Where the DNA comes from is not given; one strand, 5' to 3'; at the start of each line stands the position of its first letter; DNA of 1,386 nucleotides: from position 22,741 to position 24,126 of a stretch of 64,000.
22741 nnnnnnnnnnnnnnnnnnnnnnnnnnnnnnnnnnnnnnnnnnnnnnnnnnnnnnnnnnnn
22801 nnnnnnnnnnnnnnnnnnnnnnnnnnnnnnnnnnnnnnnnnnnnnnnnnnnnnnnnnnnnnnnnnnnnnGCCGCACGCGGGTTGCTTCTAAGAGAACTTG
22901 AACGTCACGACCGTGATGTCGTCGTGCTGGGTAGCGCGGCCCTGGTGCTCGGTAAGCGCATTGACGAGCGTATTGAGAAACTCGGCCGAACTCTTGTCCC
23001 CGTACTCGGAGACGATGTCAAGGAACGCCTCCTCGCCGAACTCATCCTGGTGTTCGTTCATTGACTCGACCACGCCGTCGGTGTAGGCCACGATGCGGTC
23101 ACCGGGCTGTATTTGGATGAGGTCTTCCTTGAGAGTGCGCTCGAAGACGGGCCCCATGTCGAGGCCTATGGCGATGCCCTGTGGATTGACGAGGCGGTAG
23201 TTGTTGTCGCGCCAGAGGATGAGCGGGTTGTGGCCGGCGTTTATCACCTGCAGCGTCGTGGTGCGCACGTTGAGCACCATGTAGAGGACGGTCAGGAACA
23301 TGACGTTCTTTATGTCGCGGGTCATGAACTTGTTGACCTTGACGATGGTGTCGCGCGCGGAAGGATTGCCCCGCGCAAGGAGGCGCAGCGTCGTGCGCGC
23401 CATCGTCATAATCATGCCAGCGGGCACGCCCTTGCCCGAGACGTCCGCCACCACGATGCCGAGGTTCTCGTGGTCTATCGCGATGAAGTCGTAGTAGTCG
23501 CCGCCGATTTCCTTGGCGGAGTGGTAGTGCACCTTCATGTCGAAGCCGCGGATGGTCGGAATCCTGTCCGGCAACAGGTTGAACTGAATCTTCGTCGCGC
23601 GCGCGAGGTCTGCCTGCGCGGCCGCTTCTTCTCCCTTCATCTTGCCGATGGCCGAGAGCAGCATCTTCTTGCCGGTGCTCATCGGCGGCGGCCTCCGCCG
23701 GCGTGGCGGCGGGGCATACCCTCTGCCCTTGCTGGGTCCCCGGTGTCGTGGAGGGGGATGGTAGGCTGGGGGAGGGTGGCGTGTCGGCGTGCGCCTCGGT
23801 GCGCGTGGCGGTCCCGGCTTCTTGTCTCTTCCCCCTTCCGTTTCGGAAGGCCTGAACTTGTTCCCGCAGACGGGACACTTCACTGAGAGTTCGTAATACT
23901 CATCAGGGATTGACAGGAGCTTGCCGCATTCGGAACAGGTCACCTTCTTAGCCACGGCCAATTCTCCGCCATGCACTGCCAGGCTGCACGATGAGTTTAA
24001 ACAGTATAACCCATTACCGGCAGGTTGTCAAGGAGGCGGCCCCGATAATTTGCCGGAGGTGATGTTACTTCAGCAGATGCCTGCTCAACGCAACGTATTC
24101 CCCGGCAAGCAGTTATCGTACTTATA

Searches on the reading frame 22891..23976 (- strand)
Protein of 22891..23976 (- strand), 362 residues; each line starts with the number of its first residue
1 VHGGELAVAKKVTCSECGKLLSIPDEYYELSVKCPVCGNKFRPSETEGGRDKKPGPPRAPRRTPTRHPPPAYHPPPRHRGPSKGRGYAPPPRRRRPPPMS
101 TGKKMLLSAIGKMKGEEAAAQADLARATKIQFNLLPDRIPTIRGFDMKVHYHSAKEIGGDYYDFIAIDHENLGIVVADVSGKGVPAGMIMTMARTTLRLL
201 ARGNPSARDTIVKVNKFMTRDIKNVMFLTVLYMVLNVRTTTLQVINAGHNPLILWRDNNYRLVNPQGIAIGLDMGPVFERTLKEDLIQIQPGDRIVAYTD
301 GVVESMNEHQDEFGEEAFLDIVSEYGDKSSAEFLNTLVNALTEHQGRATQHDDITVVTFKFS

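Call 48: search_protein_families(library=pfam, proteins=[window:22891-23976:-], max_evalue=0.000001)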
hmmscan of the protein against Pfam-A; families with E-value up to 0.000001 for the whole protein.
window:22891-23976:- (362 aa): 1 family
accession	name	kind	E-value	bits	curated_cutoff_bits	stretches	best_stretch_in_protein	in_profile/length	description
PF07228.17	SpoIIE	-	4.6e-44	151.1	25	1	169-361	2-191/192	Stage II sporulation protein E (SpoIIE)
